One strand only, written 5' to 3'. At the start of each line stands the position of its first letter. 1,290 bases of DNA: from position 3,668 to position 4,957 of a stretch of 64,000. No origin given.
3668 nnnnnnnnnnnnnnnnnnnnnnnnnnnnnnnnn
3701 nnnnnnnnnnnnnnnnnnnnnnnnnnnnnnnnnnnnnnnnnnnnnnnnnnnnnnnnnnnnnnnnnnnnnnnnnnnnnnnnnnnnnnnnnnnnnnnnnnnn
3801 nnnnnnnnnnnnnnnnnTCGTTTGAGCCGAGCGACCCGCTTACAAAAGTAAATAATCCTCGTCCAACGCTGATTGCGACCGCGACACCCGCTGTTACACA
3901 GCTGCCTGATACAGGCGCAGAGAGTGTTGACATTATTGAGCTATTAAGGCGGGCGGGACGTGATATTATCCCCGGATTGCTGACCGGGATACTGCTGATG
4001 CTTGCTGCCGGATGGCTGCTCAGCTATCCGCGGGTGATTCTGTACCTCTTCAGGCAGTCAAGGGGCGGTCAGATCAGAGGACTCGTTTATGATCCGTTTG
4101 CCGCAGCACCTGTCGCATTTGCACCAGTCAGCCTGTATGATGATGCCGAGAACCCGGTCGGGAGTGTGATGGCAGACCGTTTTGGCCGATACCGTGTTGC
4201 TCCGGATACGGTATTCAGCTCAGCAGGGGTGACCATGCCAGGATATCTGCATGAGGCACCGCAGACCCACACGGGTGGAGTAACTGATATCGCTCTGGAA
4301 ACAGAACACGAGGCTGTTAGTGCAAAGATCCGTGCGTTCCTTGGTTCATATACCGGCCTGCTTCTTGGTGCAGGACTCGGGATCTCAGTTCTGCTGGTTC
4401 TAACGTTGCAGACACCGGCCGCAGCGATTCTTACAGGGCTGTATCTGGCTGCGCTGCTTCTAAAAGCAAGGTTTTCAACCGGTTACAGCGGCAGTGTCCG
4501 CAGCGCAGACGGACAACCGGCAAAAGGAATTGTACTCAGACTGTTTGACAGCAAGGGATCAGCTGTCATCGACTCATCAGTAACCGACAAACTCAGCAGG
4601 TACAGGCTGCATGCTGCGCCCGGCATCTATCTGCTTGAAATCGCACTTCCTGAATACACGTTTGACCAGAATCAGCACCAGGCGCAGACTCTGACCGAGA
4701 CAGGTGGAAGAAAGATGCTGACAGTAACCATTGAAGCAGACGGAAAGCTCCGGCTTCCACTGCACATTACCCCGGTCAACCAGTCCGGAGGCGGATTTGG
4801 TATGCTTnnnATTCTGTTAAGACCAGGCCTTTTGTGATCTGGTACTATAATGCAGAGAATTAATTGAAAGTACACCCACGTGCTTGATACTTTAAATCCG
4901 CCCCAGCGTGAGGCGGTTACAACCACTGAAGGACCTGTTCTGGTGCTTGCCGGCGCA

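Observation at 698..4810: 1370-aa surface protein with an internal LPDTG-plus-TM signal followed by extra Cna-B/CarboxypepD_reg-like domains and Ca-binding TSP3-type repeats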

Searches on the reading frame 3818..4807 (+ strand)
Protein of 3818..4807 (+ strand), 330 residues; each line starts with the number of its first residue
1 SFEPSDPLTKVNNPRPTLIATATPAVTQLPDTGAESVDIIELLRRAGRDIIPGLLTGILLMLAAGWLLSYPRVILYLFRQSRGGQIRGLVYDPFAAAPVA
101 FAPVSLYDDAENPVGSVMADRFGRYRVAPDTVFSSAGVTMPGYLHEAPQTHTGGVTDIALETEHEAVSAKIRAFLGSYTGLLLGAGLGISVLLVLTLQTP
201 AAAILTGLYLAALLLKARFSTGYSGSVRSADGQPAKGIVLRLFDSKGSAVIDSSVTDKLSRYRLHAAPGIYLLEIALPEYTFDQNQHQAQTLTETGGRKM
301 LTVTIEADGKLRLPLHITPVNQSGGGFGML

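Call 6: find_homologous_proteins(query=window:3818-4807:+, max_evalue=0.001)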
Query window:3818-4807:+: 8000 candidates shared short words with the query, none scored E <= 0.001.

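Call 22: search_protein_representatives(protein=window:3818-4807:+)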
Query: 330 residues. Proteins with E-value up to 0.001 (for the whole library): 407; up to 1e-10: 28; up to 1e-30: 1. The best 150 are listed.
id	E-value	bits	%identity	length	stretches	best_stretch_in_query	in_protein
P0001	4.2e-47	177.3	30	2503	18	230-276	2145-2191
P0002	1.0e-29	120.2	34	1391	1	2-318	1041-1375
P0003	2.3e-25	105.9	31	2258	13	226-288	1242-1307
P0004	1.2e-24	103.6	34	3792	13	227-282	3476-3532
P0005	6.3e-23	97.9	94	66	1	279-330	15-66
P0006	9.3e-19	84.2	29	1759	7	227-279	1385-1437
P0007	8.8e-17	77.7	30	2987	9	217-279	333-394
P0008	3.0e-16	76.0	29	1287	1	2-314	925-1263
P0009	8.1e-16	74.5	28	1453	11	227-308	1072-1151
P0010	1.1e-15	74.2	34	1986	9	222-273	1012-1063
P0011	3.5e-15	72.5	33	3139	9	228-279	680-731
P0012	7.0e-15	71.5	35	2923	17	82-130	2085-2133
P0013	8.0e-15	71.3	29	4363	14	185-292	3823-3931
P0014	1.5e-14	70.3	34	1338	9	219-284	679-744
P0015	2.1e-14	69.9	27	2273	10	215-276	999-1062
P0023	4.6e-12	62.2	30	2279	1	47-314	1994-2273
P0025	6.5e-12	61.7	30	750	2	178-326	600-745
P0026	1.8e-11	60.2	29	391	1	11-315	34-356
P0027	6.2e-11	58.5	28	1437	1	50-323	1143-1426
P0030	1.5e-10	57.2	27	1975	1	37-314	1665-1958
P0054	3.7e-08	49.4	27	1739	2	62-320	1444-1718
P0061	5.6e-08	48.8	24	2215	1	25-316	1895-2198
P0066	6.9e-08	48.5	27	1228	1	9-320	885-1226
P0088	4.4e-07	45.9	29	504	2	208-285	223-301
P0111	1.8e-06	43.9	33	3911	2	27-133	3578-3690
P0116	1.9e-06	43.7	27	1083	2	175-281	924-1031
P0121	2.1e-06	43.6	32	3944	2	196-293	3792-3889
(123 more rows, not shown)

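Call 30: find_homologous_proteins(query=A1, max_evalue=0.00001)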
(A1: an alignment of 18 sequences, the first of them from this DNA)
Query A1 (18 sequences) (304 aa, profile of the alignment): 1 proteins with E <= 0.00001 among 8000 candidates.
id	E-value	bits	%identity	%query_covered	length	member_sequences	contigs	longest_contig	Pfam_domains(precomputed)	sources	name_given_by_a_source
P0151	2.1e-78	282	27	58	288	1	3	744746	PF13715.13,PF13620.13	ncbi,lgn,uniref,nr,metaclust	ncbi:MAG: hypothetical protein TR69_WS6001000993 [candidate division WS6 bacterium OLB20]|uniref:Unc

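Call 40: search_protein_families(library=pfam, alignment_id=A1, max_evalue=0.01)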
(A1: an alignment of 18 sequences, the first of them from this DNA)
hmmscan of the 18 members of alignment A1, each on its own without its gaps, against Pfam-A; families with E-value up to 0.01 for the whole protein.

A. member 1, seq(304 aa): 3 families
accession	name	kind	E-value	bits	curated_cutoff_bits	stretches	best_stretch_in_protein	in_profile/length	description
PF13620.12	CarboxypepD_reg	-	8.4e-11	42.5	32.3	2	59-118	1-60/82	Carboxypeptidase regulatory-like domain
PF07210.18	DUF1416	-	0.00042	20.6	23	0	198-255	23-78/97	Protein of unknown function (DUF1416)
PF06427.17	UDP-g_GGTase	-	0.00084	19.8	26.2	1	203-250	7-54/108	UDP-glucose:Glycoprotein Glucosyltransferase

B. families by the number of members that match (of 18 scanned): 16 families
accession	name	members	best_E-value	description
PF13620.12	CarboxypepD_reg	18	1.3e-23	Carboxypeptidase regulatory-like domain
PF13715.12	CarbopepD_reg_2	17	2e-16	CarboxypepD_reg-like domain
PF07210.18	DUF1416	17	2.5e-10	Protein of unknown function (DUF1416)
PF17210.9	SdrD_B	15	1.7e-11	SdrD B-like domain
PF23194.1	NOMO_5th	11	5.1e-06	NOMO fifth transthyretin-like domain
PF11974.14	bMG3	9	2.8e-06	Bacterial alpha-2-macroglobulin MG3 domain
PF08400.16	phage_tail_N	8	3.5e-05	Prophage tail fibre N-terminal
PF17802.7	SpaA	5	7.4e-07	Prealbumin-like fold domain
PF08308.17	PEGA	5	3.4e-05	PEGA domain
PF22902.2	NOMO1-like_9th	5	0.002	BOS complex subunit NOMO1-like, beta sandwich domain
PF09430.16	EMC7_beta-sandw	2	0.00072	ER membrane protein complex subunit 7, beta-sandwich domain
PF17936.7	Big_6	2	0.00087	Bacterial Ig domain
PF06427.17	UDP-g_GGTase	1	0.00084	UDP-glucose:Glycoprotein Glucosyltransferase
PF22904.2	NOMO1-like_2nd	1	0.0016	BOS complex subunit NOMO1-like, second beta sandwich domain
PF15976.11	CooC_C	1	0.0078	CS1-pili formation C-terminal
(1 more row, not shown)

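Call 41: search_solved_structures(query=A1, max_evalue=1)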
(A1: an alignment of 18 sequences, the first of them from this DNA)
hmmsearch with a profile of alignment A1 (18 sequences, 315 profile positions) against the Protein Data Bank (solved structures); distinct sequences matched with E-value up to 1: 8.
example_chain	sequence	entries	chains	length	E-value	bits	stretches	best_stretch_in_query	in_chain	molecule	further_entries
10ps_A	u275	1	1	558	1.1e-09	41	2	68-116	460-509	Serine-aspartate repeat-containing protein D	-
9c7v_B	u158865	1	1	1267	2.9e-06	29.8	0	234-266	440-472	BOS complex subunit NOMO2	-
9gbc_A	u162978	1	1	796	0.00069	22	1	63-145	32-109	TonB-linked outer membrane receptor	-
3irp_X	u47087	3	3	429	0.012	17.9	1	213-298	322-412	Uro-adherence factor A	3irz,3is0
1h8l_A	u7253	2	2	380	0.037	16.3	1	54-141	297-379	CARBOXYPEPTIDASE GP180 RESIDUES 503-882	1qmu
1uwy_A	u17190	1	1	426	0.13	14.5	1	208-265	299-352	CARBOXYPEPTIDASE M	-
9e7m_Ta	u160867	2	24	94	0.16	14.2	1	69-117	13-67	Tail fiber protein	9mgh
1x25_A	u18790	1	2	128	0.34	13.1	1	121-181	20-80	Hypothetical UPF0076 protein ST0811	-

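Call 42: list_cluster_members(proteins=[P0002, P0008, P0066, P0054, P0025, P0111, P0116, P0121, P0088, P0061])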
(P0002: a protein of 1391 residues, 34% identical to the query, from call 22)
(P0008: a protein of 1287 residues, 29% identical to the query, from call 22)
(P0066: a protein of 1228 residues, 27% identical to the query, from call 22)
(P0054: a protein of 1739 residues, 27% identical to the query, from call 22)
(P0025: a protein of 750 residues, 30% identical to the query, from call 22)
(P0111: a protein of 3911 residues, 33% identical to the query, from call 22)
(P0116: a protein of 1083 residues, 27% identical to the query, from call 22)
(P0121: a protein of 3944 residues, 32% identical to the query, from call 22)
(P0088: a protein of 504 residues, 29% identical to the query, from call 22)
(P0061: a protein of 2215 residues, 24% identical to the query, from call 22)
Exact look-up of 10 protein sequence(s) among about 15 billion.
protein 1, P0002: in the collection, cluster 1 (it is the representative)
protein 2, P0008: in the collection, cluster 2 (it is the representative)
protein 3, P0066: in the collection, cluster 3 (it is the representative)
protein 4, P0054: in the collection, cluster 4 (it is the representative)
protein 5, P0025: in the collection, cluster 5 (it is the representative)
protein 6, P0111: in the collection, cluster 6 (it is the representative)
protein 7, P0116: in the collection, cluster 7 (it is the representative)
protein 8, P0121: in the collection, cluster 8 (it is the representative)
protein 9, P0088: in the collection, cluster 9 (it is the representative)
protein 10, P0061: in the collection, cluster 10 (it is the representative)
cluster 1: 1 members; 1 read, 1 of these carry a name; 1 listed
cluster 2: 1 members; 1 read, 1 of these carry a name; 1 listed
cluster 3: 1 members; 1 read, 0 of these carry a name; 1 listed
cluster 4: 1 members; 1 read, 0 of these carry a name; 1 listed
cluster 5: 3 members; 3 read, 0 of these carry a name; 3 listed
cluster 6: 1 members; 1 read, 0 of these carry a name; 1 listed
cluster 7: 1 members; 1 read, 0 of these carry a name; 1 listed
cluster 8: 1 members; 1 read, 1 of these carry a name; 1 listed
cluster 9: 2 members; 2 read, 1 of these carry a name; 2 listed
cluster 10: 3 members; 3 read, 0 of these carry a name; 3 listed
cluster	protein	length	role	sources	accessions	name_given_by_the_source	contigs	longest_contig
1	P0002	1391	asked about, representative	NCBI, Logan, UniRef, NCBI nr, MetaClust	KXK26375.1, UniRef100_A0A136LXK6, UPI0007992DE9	MAG: hypothetical protein TR69_WS6001000378 [candidate division WS6 bacterium OLB20] | Uncharacterized protein n=1 Tax=candidate division WS6 bacterium OLB20 TaxID=1617426 ... | status=active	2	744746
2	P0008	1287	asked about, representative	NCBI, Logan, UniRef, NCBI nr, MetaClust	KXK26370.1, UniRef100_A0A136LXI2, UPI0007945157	MAG: hypothetical protein TR69_WS6001000372 [candidate division WS6 bacterium OLB20] | Uncharacterized protein n=1 Tax=candidate division WS6 bacterium OLB20 TaxID=1617426 ... | status=active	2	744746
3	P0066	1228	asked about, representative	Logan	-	-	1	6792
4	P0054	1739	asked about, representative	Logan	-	-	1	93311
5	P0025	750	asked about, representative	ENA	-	-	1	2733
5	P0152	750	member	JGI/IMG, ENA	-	-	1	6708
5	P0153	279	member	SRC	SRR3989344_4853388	-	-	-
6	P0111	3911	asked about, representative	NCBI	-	-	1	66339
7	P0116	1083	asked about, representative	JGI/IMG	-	-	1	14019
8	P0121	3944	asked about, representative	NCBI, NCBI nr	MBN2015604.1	DUF4215 domain-containing protein [Candidatus Dojkabacteria bacterium]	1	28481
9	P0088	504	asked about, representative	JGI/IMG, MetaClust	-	\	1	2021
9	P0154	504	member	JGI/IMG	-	-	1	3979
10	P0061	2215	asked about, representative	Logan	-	-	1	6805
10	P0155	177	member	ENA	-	-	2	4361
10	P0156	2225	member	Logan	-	-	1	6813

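Call 44: find_encoding_contigs(protein=P0002, flank=10000, max_places=3)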
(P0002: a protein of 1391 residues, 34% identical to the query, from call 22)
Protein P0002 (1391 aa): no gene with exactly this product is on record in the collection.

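Call 56: predict_structure(alignment_id=A3)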
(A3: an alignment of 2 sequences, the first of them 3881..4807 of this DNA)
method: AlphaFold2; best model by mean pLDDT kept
length: 309 residues; sequences in the alignment: 2
mean_pLDDT: 36.9   pTM: 0.25
mean pLDDT of the five models: 36.9, 36.2, 35.2, 34.7, 34.4
residues with pLDDT >= 90: 0; 70-90: 0; 50-70: 40; < 50: 269
segments of 3 or more residues with pLDDT < 50: 1-20, 29-33, 42-164, 191-203, 209-240, 242-309
pLDDT, mean of each block of 10 residues (from residue 1): 37 43 48 51 39 27 29 31 36 37 32 24 25 23 31 35 50 56 57 42 48 46 38 42 37 32 25 26 30 39 27
secondary structure, 60 per line:
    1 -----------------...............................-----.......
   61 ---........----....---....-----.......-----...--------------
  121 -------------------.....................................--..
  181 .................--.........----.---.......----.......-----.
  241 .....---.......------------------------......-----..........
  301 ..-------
elements in order: H18-48 E54-60 E64-71 E76-79 E83-86 E92-98 E104-106 H140-176 H179-197 E200-208 E217-223 E228-234 E240-245 E249-255 E280-285 E291-302

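Call 67: find_related_loci(query=P0002, collection=metagenome_contigs, flank=10000)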
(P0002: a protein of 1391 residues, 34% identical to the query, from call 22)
Query P0002 (1391 aa) in metagenome_contigs; peptide patterns used: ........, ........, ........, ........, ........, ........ (x = any residue, [..] = any of these).
38 stretches matched a pattern, but none encodes a relative of the query by tblastn (E <= 1e-3).
